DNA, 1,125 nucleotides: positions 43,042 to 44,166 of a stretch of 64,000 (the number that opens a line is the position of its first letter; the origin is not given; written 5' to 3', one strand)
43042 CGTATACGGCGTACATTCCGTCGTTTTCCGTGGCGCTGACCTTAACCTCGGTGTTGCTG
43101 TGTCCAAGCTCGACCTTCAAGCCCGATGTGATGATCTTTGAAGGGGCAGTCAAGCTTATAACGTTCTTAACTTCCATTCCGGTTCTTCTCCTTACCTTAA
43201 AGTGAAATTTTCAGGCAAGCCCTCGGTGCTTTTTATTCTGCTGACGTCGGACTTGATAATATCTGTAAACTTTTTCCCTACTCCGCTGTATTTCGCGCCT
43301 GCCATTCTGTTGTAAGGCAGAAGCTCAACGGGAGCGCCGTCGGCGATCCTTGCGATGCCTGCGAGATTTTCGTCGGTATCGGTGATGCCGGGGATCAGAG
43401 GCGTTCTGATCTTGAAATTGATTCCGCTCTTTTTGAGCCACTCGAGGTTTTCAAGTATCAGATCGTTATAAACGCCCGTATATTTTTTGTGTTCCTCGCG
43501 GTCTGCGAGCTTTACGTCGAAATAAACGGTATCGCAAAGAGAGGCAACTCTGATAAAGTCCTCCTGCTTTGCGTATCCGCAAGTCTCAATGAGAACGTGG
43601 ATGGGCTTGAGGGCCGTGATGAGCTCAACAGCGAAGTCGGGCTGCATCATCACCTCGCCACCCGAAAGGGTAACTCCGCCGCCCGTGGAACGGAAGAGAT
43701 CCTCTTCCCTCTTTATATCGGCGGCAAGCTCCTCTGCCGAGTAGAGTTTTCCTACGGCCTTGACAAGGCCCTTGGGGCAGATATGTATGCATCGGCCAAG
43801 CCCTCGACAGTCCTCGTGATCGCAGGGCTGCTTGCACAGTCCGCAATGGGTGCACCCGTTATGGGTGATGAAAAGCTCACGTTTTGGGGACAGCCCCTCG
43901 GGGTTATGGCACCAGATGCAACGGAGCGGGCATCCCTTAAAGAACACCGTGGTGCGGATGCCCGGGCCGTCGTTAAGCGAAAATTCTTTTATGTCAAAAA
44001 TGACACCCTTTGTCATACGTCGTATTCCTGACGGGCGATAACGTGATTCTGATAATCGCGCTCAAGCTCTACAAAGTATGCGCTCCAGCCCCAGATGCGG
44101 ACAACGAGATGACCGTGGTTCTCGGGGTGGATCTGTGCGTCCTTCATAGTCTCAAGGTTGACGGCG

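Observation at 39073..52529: LacI-linked cluster combining extracellular phosphoesterases, a GH36-like enzyme and a novel glycyl-radical enzyme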

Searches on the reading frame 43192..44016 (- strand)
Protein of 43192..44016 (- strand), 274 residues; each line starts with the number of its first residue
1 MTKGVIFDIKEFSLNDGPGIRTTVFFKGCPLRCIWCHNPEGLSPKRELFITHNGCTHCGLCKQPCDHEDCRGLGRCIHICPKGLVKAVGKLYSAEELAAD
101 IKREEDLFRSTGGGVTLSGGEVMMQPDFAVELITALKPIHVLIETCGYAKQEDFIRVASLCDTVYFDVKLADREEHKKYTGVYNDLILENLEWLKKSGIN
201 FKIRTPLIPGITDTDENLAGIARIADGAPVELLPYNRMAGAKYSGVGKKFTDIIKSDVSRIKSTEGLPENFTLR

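Call 3: search_protein_families(library=pfam, proteins=[window:43192-44016:-], max_evalue=0.01)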
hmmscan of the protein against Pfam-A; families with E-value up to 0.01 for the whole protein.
window:43192-44016:- (274 aa): 3 families
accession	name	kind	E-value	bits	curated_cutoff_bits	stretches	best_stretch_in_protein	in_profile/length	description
PF04055.27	Radical_SAM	-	1.7e-17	64.5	29.5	1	24-218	2-162/166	Radical SAM superfamily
PF13353.11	Fer4_12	-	4.3e-10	40.5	22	1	16-150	2-94/137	4Fe-4S single cluster domain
PF00037.32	Fer4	-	0.0031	17.7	21.1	0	66-83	4-21/24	4Fe-4S binding domain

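Call 4: search_protein_families(library=ncbifam, proteins=[window:43192-44016:-], max_evalue=0.01)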
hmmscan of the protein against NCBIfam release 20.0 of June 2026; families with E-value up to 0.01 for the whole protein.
window:43192-44016:- (274 aa): 21 families
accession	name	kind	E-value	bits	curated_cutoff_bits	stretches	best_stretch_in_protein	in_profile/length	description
TIGR02494.1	PFLE_PFLC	subfamily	5.8e-77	258.8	174.35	1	6-257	1-276/293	glycyl-radical enzyme activating protein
NF043069.1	T4HPD_activ_SAM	equivalog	4.7e-74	249.4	425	1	4-251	2-269/299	trans-4-hydroxy-L-proline dehydratase activase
TIGR04395.1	cutC_activ_rSAM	equivalog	5.9e-67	226.1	360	1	3-251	4-278/309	choline TMA-lyase-activating enzyme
NF048010.1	SfplDhtActHpsHDes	equivalog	1.4e-66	224.3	430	1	2-251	4-279/298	(2S)-3-sulfopropanediol dehydratase activating enzyme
NF033717.2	HPDL_rSAM_activ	equivalog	1.7e-60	204.9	420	2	69-257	90-283/311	4-hydroxyphenylacetate decarboxylase activase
NF033719.1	ind_deCO2_activ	equivalog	2e-60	204.7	425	2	75-252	94-277/302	indoleacetate decarboxylase activase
NF007483.0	PRK10076.1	equivalog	9.3e-58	195.7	326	1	4-251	22-262/292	[formate-C-acetyltransferase]-activating enzyme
NF048008.1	SfplDhtActHpfHKleb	equivalog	2.6e-50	171.5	500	1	5-223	1-240/308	(2S)-3-sulfopropanediol dehydratase activating enzyme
TIGR04003.1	rSAM_BssD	equivalog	5e-46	157.3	496.45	2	66-248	82-272/314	[benzylsuccinate synthase]-activating enzyme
TIGR02493.1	PFLA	equivalog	7.2e-45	153.2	231.75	2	87-250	41-212/235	pyruvate formate-lyase-activating protein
TIGR04041.1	activase_YjjW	hypoth_equivalog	4.5e-41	141.1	250.2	1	5-229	3-228/276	YjjW family glycine radical enzyme activase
NF008356.0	PRK11145.1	equivalog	8.7e-31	107.1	375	2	88-251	47-218/246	pyruvate formate lyase 1-activating protein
TIGR02495.1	NrdG2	equivalog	2.5e-20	72.6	131.15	2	90-224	45-179/193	anaerobic ribonucleoside-triphosphate reductase activating protein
TIGR02491.1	NrdG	equivalog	1.2e-08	35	126.1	1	7-44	3-40/154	anaerobic ribonucleoside-triphosphate reductase activating protein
TIGR03963.1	rSAM_QueE_Clost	equivalog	2e-05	24.4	260.1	1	113-197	66-144/219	putative 7-carboxy-7-deazaguanine synthase QueE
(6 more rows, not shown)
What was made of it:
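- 43192..44016 (-): GRE-activating radical-SAM enzyme (274 aa), translationally coupled to the GRE gene. TIGR02494 scores 259 bits against a cut-off of 174 (call 4).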
